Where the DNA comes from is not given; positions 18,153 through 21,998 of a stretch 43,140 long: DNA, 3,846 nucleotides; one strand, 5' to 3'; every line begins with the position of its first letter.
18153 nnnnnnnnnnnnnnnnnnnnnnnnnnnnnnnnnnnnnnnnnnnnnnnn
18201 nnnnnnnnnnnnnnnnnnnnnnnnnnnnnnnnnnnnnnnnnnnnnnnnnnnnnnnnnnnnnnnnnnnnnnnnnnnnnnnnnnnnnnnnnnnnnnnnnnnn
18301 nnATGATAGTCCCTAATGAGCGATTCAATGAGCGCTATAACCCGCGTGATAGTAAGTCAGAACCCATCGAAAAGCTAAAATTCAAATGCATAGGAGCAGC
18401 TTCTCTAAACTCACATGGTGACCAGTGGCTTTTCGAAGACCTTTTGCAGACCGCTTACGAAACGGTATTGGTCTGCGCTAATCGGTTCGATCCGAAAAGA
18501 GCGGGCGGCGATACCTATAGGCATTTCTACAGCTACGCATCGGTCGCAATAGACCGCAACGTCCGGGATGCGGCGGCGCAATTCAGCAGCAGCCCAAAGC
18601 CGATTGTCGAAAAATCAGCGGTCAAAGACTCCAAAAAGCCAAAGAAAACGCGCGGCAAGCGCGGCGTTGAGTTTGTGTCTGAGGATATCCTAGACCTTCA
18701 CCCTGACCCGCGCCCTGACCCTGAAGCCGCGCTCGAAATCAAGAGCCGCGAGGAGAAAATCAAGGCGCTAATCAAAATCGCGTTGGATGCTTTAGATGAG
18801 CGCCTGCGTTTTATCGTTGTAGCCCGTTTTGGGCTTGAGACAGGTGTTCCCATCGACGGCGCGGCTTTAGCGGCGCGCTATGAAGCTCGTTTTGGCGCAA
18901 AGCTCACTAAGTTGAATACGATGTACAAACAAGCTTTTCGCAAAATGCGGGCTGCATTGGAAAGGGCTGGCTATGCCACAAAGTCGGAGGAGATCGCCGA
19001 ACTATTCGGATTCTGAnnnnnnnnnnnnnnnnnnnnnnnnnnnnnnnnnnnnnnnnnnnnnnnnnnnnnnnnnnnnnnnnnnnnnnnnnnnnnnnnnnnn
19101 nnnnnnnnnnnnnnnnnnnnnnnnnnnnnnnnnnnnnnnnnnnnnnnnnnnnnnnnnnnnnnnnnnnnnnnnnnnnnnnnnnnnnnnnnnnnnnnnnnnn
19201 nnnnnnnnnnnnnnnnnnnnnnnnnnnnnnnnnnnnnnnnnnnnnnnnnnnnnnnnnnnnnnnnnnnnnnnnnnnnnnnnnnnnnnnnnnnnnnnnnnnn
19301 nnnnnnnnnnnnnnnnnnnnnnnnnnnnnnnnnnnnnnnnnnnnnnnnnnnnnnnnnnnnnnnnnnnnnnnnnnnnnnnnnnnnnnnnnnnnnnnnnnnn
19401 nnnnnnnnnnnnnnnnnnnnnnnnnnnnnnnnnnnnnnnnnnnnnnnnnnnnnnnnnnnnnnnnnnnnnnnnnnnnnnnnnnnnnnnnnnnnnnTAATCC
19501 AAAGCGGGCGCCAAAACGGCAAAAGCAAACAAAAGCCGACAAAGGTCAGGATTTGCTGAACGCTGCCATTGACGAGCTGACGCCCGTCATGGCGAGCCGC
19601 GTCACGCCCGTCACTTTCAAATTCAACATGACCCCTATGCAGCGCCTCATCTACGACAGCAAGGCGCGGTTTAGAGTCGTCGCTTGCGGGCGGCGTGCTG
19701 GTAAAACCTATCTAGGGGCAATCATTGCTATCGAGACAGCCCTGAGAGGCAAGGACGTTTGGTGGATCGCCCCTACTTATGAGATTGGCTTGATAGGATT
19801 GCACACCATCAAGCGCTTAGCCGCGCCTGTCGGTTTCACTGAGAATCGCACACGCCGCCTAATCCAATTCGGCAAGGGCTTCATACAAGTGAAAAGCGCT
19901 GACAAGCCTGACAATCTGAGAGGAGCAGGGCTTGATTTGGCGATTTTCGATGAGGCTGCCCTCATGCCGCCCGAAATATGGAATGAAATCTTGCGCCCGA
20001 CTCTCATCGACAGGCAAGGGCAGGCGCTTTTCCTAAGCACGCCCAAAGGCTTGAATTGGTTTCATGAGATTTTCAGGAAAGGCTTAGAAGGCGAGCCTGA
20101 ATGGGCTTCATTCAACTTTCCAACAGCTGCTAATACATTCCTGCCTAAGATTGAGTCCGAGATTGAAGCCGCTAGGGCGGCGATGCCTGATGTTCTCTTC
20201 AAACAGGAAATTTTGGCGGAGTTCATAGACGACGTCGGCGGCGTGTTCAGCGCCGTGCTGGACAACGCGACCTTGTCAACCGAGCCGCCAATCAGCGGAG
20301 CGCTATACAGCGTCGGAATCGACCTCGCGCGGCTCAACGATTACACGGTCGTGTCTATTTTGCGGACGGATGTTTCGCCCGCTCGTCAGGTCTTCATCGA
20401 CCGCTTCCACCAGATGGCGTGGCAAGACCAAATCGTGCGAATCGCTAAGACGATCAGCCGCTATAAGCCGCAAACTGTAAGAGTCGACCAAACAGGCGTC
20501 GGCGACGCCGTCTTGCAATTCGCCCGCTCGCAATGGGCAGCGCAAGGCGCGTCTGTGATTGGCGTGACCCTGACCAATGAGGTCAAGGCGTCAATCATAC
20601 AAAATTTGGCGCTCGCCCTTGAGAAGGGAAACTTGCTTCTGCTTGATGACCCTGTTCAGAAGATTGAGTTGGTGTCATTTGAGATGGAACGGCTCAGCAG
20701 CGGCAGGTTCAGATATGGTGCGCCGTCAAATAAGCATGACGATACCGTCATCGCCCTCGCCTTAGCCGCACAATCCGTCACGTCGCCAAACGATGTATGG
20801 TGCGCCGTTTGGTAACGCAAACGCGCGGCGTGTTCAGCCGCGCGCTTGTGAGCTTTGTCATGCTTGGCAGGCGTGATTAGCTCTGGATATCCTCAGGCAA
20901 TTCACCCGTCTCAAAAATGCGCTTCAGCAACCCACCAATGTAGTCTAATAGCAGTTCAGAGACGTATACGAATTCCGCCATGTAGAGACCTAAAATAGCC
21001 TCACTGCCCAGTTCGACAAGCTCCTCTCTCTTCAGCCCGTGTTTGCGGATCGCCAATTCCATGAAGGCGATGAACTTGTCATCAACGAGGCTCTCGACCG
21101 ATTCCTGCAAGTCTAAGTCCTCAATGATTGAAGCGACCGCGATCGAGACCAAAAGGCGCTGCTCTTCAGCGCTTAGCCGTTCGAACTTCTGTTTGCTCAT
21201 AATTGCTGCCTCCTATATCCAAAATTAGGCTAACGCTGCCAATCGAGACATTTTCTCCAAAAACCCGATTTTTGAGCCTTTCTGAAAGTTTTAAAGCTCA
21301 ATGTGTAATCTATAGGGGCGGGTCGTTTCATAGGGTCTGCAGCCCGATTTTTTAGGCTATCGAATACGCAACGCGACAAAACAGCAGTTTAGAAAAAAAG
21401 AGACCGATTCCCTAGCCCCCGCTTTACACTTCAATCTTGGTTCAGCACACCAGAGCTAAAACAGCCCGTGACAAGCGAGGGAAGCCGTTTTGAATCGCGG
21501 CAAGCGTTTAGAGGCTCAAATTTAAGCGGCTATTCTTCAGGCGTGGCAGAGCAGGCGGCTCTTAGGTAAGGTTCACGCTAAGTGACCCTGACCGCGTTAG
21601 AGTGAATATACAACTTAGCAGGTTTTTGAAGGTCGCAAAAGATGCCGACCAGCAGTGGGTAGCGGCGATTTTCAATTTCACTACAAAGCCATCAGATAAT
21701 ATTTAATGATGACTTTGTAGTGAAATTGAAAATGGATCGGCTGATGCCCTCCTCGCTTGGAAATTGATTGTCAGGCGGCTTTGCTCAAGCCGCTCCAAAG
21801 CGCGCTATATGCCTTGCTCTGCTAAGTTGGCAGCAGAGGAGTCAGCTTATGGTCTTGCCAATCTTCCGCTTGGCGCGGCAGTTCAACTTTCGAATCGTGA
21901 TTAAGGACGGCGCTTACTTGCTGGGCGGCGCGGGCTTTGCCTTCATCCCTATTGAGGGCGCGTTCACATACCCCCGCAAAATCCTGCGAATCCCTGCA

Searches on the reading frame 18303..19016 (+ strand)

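Call 9: search_protein_families(library=pfam, proteins=[window:18303-19016:+], max_evalue=0.01)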
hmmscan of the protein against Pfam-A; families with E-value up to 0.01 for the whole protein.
window:18303-19016:+ (237 aa): 0 families

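Call 46: search_protein_families(library=pfam, proteins=[window:18303-19016:+], max_evalue=5)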
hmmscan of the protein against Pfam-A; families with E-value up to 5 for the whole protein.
window:18303-19016:+ (237 aa): 1 family
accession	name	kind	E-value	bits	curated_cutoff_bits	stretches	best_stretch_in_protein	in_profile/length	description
PF04542.20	Sigma70_r2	-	0.017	15.4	24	1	39-67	18-46/71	Sigma-70 region 2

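Call 54: search_protein_families(library=phrogs, proteins=[window:18303-19016:+], max_evalue=0.01)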
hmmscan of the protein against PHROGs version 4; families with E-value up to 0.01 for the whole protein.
window:18303-19016:+ (237 aa): 1 family
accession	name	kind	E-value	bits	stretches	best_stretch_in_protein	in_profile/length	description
phrog_351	-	transcription regulation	0.0013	18.4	1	43-227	532-734/928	RNA polymerase sigma factor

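Call 69: search_protein_families(library=ncbifam, proteins=[window:18303-19016:+], max_evalue=0.1)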
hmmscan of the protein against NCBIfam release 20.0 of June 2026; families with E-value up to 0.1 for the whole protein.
window:18303-19016:+ (237 aa): 6 families
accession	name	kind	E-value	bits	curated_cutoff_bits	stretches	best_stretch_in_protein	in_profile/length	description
TIGR02937.1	sigma70-ECF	superfamily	3.9e-08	33.1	42.9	1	39-236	23-144/165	sigma-70 family RNA polymerase sigma factor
NF005693.0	PRK07500.1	equivalog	0.00065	18.9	315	0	130-222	194-280/289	RNA polymerase factor sigma-32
TIGR02392.1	rpoH_proteo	equivalog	0.00077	19.2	323.1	1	130-220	185-269/270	RNA polymerase sigma factor RpoH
NF005143.0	PRK06596.1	subfamily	0.0016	18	241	1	133-221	200-283/285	RNA polymerase factor sigma-32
TIGR02394.1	rpoS_proteo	equivalog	0.0036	16.9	378.7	1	146-225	205-280/285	RNA polymerase sigma factor RpoS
NF041931.2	MzaA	equivalog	0.098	11.4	800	0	146-181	641-671/726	MZA anti-phage system associated sigma-70 family RNA polymerase sigma factor MzaA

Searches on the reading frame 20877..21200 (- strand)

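Call 7: search_protein_families(library=pfam, proteins=[window:20877-21200:-], max_evalue=0.01)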
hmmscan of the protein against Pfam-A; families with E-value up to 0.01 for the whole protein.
window:20877-21200:- (107 aa): 0 families

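Call 8: search_protein_families(library=phrogs, proteins=[window:20877-21200:-], max_evalue=0.001)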
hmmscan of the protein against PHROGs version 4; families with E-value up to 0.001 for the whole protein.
window:20877-21200:- (107 aa): 0 families

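Call 46: search_protein_families(library=pfam, proteins=[window:20877-21200:-], max_evalue=5)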
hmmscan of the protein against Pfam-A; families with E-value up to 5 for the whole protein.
window:20877-21200:- (107 aa): 1 family
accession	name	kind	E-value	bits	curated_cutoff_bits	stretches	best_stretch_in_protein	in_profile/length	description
PF08967.16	ENCP4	-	0.024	15.2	31.4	1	38-70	29-61/81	Putative type 4B encapsulin shell protein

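Call 69: search_protein_families(library=ncbifam, proteins=[window:20877-21200:-], max_evalue=0.1)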
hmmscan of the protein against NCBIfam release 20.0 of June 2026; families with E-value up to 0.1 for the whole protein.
window:20877-21200:- (107 aa): 0 families

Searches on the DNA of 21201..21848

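Call 99: search_rna_families(source=window, start=21201, end=21848, threshold=evalue, max_evalue=1)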
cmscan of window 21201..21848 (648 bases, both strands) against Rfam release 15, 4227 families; matches with E-value up to 1: 13.
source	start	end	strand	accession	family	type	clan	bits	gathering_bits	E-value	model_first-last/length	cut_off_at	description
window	21668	21733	+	RF00366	mir-BHRF1-2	Gene; miRNA;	-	36.8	87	3e-05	1-65/65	no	mir-BHRF1-2 microRNA precursor family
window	21668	21733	-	RF03477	MIR862_2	Gene; miRNA;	-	34.5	71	6e-05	1-90/90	no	MIR862_2 microRNA precursor family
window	21669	21732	-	RF00366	mir-BHRF1-2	Gene; miRNA;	-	33.9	87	0.00018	1-65/65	no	mir-BHRF1-2 microRNA precursor family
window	21661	21733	-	RF00739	MIR476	Gene; miRNA;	-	31.5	80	0.00078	1-92/92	no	MIR476 microRNA precursor family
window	21666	21735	-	RF00925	MIR1027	Gene; miRNA;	-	30.9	150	0.00018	37-107/142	no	MIR1027 microRNA precursor family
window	21660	21743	+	RF00717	mir-315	Gene; miRNA;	-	26.5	63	0.024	1-83/83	no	mir-315 microRNA precursor family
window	21672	21731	+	RF03621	MIR4245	Gene; miRNA;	-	25.5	74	0.038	1-128/128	no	MIR4245 microRNA precursor family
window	21667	21733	-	RF00823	lsy-6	Gene; miRNA;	-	24.7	60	0.007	1-74/74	no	lsy-6 microRNA precursor family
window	21661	21742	-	RF00717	mir-315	Gene; miRNA;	-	24.5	63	0.076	1-83/83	no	mir-315 microRNA precursor family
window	21671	21797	+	RF01639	ceN49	Gene; snRNA; snoRNA; HACA-box;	-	24.1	65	0.01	1-134/134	no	Caenorhabditis snoRNA ceN49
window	21671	21730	-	RF03225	mir-2763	Gene; miRNA;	-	23.9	50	0.022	1-83/83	no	mir-2763 microRNA precursor family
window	21662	21739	+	RF01910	mir-511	Gene; miRNA;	CL00140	22.6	80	0.037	1-81/81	no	mir-511 microRNA precursor family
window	21669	21733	-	RF03555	mir-2_2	Gene; miRNA;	-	21.5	94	0.1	1-78/78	no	mir-2_2 microRNA precursor family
